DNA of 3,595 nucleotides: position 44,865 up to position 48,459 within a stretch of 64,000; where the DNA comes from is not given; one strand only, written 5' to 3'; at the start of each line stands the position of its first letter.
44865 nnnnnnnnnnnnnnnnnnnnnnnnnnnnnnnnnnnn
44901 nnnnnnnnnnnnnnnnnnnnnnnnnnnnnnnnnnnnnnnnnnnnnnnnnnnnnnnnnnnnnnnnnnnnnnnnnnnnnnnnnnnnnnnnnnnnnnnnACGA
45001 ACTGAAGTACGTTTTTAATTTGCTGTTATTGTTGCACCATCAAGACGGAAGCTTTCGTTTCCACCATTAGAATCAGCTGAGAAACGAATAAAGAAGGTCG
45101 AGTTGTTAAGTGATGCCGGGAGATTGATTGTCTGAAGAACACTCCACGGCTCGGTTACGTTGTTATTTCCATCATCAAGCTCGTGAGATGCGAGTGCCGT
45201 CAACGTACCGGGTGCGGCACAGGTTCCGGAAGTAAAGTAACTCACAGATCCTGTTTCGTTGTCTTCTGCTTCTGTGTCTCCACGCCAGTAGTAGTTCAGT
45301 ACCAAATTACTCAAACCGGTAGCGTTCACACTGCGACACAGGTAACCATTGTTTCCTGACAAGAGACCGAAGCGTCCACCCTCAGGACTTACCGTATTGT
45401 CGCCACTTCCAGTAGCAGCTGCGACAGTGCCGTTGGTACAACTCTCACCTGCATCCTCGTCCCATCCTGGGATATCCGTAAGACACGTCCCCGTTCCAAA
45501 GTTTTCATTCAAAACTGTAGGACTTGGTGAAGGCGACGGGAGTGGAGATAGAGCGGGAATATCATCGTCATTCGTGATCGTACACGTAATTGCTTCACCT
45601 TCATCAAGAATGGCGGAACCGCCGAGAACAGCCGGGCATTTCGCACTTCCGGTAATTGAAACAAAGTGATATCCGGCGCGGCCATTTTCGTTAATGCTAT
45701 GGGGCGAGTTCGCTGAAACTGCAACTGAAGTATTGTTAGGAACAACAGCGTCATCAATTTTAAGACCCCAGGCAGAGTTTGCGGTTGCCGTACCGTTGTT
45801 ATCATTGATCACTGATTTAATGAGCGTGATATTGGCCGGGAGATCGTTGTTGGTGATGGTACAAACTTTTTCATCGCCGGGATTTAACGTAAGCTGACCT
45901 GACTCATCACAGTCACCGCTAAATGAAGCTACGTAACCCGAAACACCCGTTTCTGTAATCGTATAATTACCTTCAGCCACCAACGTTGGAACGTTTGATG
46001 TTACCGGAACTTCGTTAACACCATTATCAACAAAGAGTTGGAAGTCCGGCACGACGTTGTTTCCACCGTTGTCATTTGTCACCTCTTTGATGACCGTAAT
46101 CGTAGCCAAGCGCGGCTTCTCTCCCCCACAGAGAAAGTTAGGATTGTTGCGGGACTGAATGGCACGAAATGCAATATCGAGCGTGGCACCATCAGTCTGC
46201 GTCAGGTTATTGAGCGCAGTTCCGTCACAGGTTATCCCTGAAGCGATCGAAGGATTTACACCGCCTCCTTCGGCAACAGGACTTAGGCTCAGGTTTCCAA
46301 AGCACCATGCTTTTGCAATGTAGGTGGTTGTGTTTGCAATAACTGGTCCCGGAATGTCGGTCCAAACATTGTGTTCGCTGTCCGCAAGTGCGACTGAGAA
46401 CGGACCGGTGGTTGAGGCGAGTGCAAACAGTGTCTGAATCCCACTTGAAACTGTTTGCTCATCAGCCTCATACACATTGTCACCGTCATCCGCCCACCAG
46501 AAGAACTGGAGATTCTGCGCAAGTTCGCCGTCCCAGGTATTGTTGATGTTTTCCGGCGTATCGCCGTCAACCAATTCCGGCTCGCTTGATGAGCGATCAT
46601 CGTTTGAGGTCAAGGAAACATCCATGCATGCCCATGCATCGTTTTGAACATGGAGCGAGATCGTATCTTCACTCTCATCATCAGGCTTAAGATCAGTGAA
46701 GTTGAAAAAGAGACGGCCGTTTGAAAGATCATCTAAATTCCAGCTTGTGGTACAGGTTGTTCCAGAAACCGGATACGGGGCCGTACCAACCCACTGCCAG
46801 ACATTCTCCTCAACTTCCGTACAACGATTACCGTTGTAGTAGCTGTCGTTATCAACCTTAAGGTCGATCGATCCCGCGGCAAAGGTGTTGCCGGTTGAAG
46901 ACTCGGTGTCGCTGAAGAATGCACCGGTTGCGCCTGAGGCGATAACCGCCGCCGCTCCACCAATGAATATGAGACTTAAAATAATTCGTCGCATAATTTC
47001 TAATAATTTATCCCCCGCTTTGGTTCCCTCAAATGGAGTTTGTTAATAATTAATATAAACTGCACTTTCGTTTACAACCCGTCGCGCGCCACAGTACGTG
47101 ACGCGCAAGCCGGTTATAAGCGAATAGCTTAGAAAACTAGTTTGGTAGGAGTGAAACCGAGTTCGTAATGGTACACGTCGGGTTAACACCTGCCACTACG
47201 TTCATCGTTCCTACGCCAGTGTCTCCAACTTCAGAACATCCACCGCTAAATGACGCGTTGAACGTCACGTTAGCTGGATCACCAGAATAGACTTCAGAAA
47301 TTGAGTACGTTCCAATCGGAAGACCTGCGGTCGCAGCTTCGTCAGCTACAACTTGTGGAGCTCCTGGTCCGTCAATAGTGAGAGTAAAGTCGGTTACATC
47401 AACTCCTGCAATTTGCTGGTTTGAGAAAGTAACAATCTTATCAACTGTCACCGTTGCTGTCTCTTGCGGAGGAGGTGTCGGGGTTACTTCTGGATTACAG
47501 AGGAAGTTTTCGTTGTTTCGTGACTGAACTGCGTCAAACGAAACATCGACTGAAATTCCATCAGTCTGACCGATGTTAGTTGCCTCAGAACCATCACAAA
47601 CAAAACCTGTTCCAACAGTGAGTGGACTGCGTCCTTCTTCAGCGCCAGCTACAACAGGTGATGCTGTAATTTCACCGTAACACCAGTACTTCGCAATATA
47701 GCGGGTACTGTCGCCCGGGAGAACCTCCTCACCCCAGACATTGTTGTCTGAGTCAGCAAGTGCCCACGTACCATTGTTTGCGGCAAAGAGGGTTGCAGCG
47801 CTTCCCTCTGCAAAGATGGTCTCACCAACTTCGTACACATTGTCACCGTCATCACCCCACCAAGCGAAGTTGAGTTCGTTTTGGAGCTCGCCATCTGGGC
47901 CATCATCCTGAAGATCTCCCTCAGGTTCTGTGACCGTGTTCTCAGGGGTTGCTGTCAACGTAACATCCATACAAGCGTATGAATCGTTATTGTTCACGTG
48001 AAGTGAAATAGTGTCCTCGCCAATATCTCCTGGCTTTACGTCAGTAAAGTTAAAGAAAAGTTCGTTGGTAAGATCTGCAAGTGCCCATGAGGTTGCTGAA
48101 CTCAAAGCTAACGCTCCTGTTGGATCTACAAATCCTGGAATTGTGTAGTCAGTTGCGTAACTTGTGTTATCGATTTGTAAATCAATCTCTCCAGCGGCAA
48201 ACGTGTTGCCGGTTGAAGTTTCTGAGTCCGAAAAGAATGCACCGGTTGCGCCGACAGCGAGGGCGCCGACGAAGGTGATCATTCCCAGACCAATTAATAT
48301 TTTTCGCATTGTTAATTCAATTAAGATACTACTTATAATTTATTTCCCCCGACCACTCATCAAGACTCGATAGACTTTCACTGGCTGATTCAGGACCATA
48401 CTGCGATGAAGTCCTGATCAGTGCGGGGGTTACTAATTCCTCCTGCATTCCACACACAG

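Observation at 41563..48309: SipW signal peptidase with four cognate secreted proteins (three TasA/camelysin-like, one lamin-tail-domain protein): a candidate extracellular fibre/matrix locus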

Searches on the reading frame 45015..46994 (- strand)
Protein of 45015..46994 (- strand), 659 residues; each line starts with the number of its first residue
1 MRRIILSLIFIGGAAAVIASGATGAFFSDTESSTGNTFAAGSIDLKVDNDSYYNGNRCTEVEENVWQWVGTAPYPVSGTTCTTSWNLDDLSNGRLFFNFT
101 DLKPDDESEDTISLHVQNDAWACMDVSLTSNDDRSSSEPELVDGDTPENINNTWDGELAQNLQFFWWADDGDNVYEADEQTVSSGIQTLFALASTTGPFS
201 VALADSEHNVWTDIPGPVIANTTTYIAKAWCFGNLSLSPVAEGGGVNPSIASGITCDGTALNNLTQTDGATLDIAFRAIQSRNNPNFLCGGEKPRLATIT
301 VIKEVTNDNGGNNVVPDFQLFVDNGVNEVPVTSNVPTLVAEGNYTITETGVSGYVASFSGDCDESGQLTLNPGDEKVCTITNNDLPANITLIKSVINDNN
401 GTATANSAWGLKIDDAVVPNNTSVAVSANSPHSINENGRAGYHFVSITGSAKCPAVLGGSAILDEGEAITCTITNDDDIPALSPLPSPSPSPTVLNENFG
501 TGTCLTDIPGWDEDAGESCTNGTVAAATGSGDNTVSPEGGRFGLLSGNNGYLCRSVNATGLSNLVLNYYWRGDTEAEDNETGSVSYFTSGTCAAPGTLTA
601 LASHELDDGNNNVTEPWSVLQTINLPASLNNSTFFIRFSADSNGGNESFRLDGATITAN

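Call 3: search_protein_families(library=pfam, proteins=[window:45015-46994:-], max_evalue=0.1)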
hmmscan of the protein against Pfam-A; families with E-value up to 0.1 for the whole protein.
window:45015-46994:- (659 aa): 2 families
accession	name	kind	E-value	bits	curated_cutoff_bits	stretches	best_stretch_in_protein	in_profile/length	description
PF19403.5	SpaA_2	-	5e-11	43.5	25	2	297-380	4-96/96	Prealbumin-like fold domain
PF12389.13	Peptidase_M73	-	0.0011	19.3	22.5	1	17-50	18-50/196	Camelysin metallo-endopeptidase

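Call 4: search_protein_families(library=ncbifam, proteins=[window:45015-46994:-], max_evalue=0.1)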
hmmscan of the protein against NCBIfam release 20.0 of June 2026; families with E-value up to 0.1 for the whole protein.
window:45015-46994:- (659 aa): 1 family
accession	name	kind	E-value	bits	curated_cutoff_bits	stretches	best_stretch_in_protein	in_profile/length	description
TIGR04088.1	cognate_SipW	domain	0.00048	20.2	19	1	10-43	2-34/34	SipW-dependent-type signal peptide-containing protein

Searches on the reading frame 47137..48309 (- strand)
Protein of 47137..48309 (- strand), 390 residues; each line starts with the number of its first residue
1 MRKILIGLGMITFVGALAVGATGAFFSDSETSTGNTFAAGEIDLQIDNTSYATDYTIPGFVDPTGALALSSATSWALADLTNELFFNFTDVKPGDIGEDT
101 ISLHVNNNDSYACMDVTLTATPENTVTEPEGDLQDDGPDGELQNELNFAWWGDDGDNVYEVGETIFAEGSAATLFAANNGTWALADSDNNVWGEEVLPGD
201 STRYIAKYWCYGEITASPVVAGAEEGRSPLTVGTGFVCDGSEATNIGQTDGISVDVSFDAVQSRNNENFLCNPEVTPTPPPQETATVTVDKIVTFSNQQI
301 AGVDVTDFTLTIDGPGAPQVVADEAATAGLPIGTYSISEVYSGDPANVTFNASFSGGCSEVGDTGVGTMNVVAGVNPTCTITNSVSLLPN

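Call 3: search_protein_families(library=pfam, proteins=[window:47137-48309:-], max_evalue=0.1)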
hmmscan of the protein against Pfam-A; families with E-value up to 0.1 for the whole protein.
window:47137-48309:- (390 aa): 1 family
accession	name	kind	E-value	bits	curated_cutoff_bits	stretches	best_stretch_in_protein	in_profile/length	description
PF12389.13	Peptidase_M73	-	1.1e-07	32.3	22.5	1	6-49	6-50/196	Camelysin metallo-endopeptidase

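Call 4: search_protein_families(library=ncbifam, proteins=[window:47137-48309:-], max_evalue=0.1)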
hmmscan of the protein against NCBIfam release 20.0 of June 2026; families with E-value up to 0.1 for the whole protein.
window:47137-48309:- (390 aa): 2 families
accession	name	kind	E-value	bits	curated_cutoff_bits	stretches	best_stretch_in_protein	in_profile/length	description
TIGR04088.1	cognate_SipW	domain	7.2e-05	22.8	19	1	13-41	6-33/34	SipW-dependent-type signal peptide-containing protein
NF046066.1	BioflmMtrxTasA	equivalog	0.039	13.4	450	0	6-52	9-54/264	biofilm matrix protein TasA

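Call 12: search_solved_structures(query=A1, max_evalue=10, show_alignments=2)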
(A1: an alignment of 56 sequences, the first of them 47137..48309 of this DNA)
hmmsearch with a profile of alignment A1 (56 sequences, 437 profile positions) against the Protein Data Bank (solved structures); distinct sequences matched with E-value up to 10: 0.

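Call 13: find_encoding_contigs(protein=window:47137-48309:-, flank=10000, max_places=3)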
Protein window:47137-48309:- (390 aa): 1 contig read that carries it; 1 place shown.
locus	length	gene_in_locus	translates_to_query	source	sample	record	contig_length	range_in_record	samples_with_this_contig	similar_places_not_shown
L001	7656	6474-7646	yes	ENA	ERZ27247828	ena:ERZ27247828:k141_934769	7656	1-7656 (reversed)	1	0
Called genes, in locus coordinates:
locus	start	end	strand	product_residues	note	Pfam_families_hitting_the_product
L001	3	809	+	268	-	?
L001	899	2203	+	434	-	PF00437:T2SSE, PF20720:nSTAND3 (faint)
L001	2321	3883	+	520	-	PF25973:BSH_CzcB (faint), PF25954:Beta-barrel_RND_2 (weak)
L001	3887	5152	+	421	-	PF12704:MacB_PCD, PF02687:FtsX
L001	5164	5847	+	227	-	PF02463:SMC_N (weak), PF00005:ABC_tran, PF13304:AAA_21 (faint)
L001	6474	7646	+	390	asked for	PF12389:Peptidase_M73 (faint)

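Call 19: predict_structure(alignment_id=A1)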
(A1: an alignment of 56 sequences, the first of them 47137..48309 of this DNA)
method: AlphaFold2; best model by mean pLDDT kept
length: 390 residues; sequences in the alignment: 56
mean_pLDDT: 81.1   pTM: 0.62
mean pLDDT of the five models: 81.1, 79.4, 78.2, 76.9, 75.9
residues with pLDDT >= 90: 182; 70-90: 117; 50-70: 51; < 50: 40
segments of 3 or more residues with pLDDT < 50: 7-9, 15-39, 280-284
pLDDT, mean of each block of 10 residues (from residue 1): 50 46 33 41 84 94 95 86 82 95 93 93 74 59 95 96 96 85 96 96 97 97 86 97 86 91 93 65 54 58 81 88 68 89 85 90 86 83 79
secondary structure, 60 per line:
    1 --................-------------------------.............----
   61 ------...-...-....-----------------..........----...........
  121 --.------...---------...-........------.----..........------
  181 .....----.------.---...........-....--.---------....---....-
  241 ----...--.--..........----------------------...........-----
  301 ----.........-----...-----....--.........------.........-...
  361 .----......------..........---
elements in order: H3-18 E44-53 E67-69 E75-78 E96-105 E110-120 E146-153 E165-170 H171-174 E181-185 E201-211 E213-216 H229-232 E236-239 E253-262 E285-295 E308-313 E319-321 E327-330 E333-341 E348-356 E358-361 E366-371 E378-387

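Call 29: fold_search(model_id=the predicted structure, library=pdb)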
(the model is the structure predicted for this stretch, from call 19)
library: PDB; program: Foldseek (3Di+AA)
matches with E <= 10: 879; with E <= 0.001: 4
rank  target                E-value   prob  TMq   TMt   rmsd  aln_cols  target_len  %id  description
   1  5u6f                  5.2e-06  1.00  0.22  0.27  17.3       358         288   13  Bacterial adhesin from Mobiluncus mulieris containing intramolecular disulfide, isopeptide, and ester bond cross-links ( (released 2018-06-13)
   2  8aur_A                1.9e-04  1.00  0.28  0.44  13.3       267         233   13  Cryo-EM structure of a TasA fibre (released 2022-11-30)
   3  3gld_A                7.6e-04  0.47  0.14  0.18  17.8       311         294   13  Crystal Structure of the Major Pilin from Streptococcus pyogenes E117A mutant (released 2009-06-02)
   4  2xtl_B                8.5e-04  0.84  0.20  0.18  20.9       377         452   11  Structure of the major pilus backbone protein from Streptococcus Agalactiae (released 2011-07-06)
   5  2x9y                  1.4e-03  0.80  0.19  0.18  24.1       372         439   11  STRUCTURE OF THE PILUS BACKBONE (RRGB) FROM STREPTOCOCCUS PNEUMONIAE (released 2010-06-30)
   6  6bbw_A                1.8e-03  0.41  0.16  0.20  16.9       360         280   11  Structure of the major pilin protein (T3.2) from Streptococcus pyogenes serotype GAS13637 (released 2018-10-24)
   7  5xxz_B                2.2e-03  0.30  0.16  0.06  29.0       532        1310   11  Crystal structure of a serine protease from Streptococcus species (released 2018-08-08)
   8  3b2m_A                2.9e-03  0.47  0.17  0.21  17.0       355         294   12  Crystal Structure of the Major Pilin from Streptococcus pyogenes (released 2007-12-18)
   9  5cyl_G                3.4e-03  0.20  0.15  0.16  21.0       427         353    9  Crystal structure of the CupB6 tip adhesin from Pseudomonas aeruginosa (released 2016-10-05)
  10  3gle_C                3.8e-03  0.30  0.16  0.20  18.3       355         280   12  Crystal Structure of the Major Pilin from Streptococcus pyogenes N168A mutant (released 2009-06-02)
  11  5cyl_C                4.0e-03  0.20  0.15  0.16  19.2       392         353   11  Crystal structure of the CupB6 tip adhesin from Pseudomonas aeruginosa (released 2016-10-05)
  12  6bbt_A                4.5e-03  0.28  0.14  0.19  17.2       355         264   11  Structure of the major pilin protein (T-13) from Streptococcus pyogenes serotype GAS131465 (released 2018-10-24)
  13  3gld_C                4.7e-03  0.38  0.17  0.21  17.0       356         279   11  Crystal Structure of the Major Pilin from Streptococcus pyogenes E117A mutant (released 2009-06-02)
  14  7ueg_A                5.6e-03  0.84  0.18  0.32  10.4       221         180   10  Cryo-EM of bundling pili from Pyrobaculum calidifontis (released 2022-06-29)
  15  9i4z                  7.8e-03  0.23  0.13  0.10  19.9       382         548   10  Crystal structure of Thomasclavelia ramosa IgA peptidase (IgAse) active site mutant (E330-N876) (released 2025-06-25)
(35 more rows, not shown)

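Call 31: find_related_loci(query=A1, collection=genome_contigs, flank=10000)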
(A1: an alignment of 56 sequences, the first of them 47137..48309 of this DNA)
Query A1 (390 aa) in genome_contigs; peptide patterns used: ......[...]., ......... (x = any residue, [..] = any of these).
491 stretches matched a pattern; 312 encode a relative of the query (tblastn E <= 1e-3); the best 80 are kept; 78 distinct loci.
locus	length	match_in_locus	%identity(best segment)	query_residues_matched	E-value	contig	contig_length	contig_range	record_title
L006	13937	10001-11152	57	2-387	2e-126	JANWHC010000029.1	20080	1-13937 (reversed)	MAG: Candidatus Paceibacterota bacterium isolate CRAIB_MAG5 c_000000077486, whole genome shotgun sequence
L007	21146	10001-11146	56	1-386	3e-123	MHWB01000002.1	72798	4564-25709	MAG: Candidatus Zambryskibacteria bacterium RIFCSPLOWO2_01_FULL_39_39 rifcsplowo2_01_scaffold_1569, whole genome shotgun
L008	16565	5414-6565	53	1-386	7e-119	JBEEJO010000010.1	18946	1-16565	MAG: Candidatus Parcubacteria bacterium isolate cobbmillcreek_2019_sw_WHONDRS-S19S_0090_A_bin.15 scaffold_0000302, whole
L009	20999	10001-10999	63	2-272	1e-107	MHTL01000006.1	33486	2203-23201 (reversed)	MAG: Candidatus Vogelbacteria bacterium RIFOXYD1_FULL_51_18 rifoxyd1_full_scaffold_1899, whole genome shotgun sequence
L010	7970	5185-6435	50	1-389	4e-103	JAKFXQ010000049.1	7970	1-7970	MAG: Patescibacteria group bacterium isolate ND3_Bin_31 ND3_0001971, whole genome shotgun sequence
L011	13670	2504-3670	48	1-388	6e-103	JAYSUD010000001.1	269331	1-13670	MAG: bacterium isolate GFS_12610 GFS_12610_0, whole genome shotgun sequence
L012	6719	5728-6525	63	5-275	1e-100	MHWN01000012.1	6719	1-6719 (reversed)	MAG: Candidatus Zambryskibacteria bacterium RIFCSPLOWO2_02_FULL_39_26 rifcsplowo2_02_scaffold_27533, whole genome shotgu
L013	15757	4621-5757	50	1-388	8e-100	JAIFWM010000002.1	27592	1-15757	MAG: Candidatus Parcubacteria bacterium isolate viral-cat_47_11 PAFVLPS_2018_scaffold_7885, whole genome shotgun sequenc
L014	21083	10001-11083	50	2-383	7e-99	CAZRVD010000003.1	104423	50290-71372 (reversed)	MAG TPA_asm: uncultured Candidatus Saccharibacteria bacterium isolate SRP178908_co1_5 genome assembly, contig: NODE_76_l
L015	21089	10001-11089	48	1-384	1e-97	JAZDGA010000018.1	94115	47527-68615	MAG: Candidatus Vogelbacteria bacterium isolate MEGAHIT-group-0.230 k141_13223539, whole genome shotgun sequence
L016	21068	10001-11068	49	2-383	1e-94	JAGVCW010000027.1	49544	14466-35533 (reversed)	MAG: Candidatus Paceibacterota bacterium isolate WC_11 c_000000128608, whole genome shotgun sequence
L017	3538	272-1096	57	1-280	2e-93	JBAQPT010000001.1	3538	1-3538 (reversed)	MAG: Minisyncoccia bacterium isolate MFD03286_ilm_asm_bin13 k127_111367, whole genome shotgun sequence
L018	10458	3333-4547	43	1-389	8e-92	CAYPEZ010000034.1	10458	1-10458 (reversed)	MAG TPA_asm: uncultured Candidatus Saccharibacteria bacterium isolate SRP257259_co1_388 genome assembly, contig: NODE_95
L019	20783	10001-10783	57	1-271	4e-92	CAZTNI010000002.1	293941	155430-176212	MAG TPA_asm: uncultured Candidatus Saccharibacteria bacterium isolate SRP292972_co1_97 genome assembly, contig: NODE_52_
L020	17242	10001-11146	47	1-383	4e-91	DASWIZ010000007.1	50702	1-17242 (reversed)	MAG TPA_asm: Candidatus Paceibacterota bacterium isolate SMAG_U2882 k141_1908040, whole genome shotgun sequence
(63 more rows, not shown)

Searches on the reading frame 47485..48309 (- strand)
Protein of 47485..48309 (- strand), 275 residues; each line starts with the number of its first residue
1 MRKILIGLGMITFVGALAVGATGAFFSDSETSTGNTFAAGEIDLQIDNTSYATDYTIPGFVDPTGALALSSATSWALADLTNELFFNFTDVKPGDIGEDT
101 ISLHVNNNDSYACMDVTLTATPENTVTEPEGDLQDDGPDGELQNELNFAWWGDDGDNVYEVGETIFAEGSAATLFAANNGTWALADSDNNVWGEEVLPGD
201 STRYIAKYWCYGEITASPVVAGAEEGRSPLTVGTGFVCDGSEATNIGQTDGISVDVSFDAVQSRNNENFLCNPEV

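Call 9: find_homologous_proteins(query=window:47485-48309:-, max_evalue=0.001)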
Query seq(275 aa) (275 aa): 1802 proteins with E <= 0.001 among 5257 candidates; the best 120 are listed.
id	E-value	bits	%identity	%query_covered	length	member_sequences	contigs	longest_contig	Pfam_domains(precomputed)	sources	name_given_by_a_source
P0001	1.5e-179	613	100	100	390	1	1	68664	PF12389.14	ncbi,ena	-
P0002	8.6e-99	349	62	99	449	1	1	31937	PF12389.14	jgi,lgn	-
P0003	2.4e-97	344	61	99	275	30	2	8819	PF12389.14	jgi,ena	-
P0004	7.6e-96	339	62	97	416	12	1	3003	PF00629.31,PF12389.14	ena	-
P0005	9.7e-96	339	62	96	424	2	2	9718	-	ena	-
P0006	6.2e-90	320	58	98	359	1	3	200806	PF12389.14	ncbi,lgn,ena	-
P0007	9.5e-89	316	59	100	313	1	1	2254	PF12389.14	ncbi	ncbi:MAG: TasA family protein, partial [Bacteroidota bacterium]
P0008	3.4e-88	314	56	99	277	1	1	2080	PF12389.14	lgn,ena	-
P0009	5.7e-88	313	59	99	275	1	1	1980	PF12389.14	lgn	-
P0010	9.0e-88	312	60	90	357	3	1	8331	PF12389.14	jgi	-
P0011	1.0e-87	312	58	99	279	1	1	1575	-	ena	-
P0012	2.8e-87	311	59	99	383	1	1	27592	PF12389.14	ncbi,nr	ncbi:M73 family metallopeptidase [Candidatus Parcubacteria bacterium]|nr:M73 family metallopeptidase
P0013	3.7e-87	310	56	99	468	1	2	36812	PF12389.14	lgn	-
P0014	8.3e-87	309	57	98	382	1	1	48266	PF24514.2,PF19403.6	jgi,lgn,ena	-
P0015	5.3e-86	307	59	98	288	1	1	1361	-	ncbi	-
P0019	5.6e-84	300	55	99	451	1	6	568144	PF21471.4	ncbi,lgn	-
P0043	6.4e-82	293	57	98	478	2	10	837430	-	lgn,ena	-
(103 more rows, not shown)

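Call 14: find_encoding_contigs(protein=P0043, flank=10000, max_places=3)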
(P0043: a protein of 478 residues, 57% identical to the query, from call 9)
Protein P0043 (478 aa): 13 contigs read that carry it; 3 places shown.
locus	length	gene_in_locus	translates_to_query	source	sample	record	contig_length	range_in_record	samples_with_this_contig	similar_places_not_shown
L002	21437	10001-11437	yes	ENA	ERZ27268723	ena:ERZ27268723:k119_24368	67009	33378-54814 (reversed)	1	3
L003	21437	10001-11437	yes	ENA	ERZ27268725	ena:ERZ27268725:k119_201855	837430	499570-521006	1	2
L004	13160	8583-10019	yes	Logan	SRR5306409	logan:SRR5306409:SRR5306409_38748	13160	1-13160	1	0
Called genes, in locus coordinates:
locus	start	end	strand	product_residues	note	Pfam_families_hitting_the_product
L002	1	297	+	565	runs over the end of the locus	PF03717:PBP_dimer, PF00905:Transpeptidase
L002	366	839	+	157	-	PF03449:GreA_GreB_N, PF01272:GreA_GreB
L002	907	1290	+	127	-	PF07681:DoxX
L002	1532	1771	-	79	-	-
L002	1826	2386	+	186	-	PF03073:TspO_MBR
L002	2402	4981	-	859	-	PF00690:Cation_ATPase_N, PF00122:E1-E2_ATPase, PF00702:Hydrolase, PF13246:Cation_ATPase (weak), PF00689:Cation_ATPase_C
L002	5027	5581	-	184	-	PF01569:PAP2 (weak)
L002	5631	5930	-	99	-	-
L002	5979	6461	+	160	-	PF27854:Heavy_Cys_CGP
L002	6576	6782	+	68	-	-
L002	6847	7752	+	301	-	PF01180:DHO_dh, PF03060:NMO (weak)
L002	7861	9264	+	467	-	PF01979:Amidohydro_1 (faint)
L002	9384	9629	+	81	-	-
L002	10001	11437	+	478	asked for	-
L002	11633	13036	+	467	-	-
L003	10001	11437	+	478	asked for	-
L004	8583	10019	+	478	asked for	-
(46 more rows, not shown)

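Call 17: find_encoding_contigs(protein=P0019, flank=10000, max_places=2)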
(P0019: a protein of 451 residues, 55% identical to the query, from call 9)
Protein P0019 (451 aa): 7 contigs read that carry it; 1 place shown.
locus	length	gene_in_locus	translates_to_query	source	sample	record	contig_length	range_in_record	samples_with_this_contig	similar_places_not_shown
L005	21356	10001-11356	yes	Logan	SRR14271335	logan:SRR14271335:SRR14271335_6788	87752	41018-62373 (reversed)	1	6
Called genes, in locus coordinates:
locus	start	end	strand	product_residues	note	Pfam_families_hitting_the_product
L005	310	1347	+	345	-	PF05496:RuvB_N, PF06068:TIP49 (faint), PF13177:DNA_pol3_delta2 (weak), PF00004:AAA, PF13401:AAA_22 (faint), PF13177:DNA_pol3_delta2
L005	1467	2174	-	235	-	PF00149:Metallophos, PF12850:Metallophos_2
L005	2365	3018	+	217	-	PF18734:HEPN_AbiU2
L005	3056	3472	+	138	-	-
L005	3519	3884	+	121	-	-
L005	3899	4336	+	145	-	-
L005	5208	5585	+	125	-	PF01243:PNPOx_N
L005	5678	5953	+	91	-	-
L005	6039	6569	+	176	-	PF03724:META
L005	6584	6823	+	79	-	PF12674:Zn_ribbon_2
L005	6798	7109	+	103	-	-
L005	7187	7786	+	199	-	PF12917:YfbR-like, PF13023:HD_3, PF01966:HD (weak)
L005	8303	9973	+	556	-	-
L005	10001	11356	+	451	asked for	PF21471:Reelin_subrepeat-B (weak)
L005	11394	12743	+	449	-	-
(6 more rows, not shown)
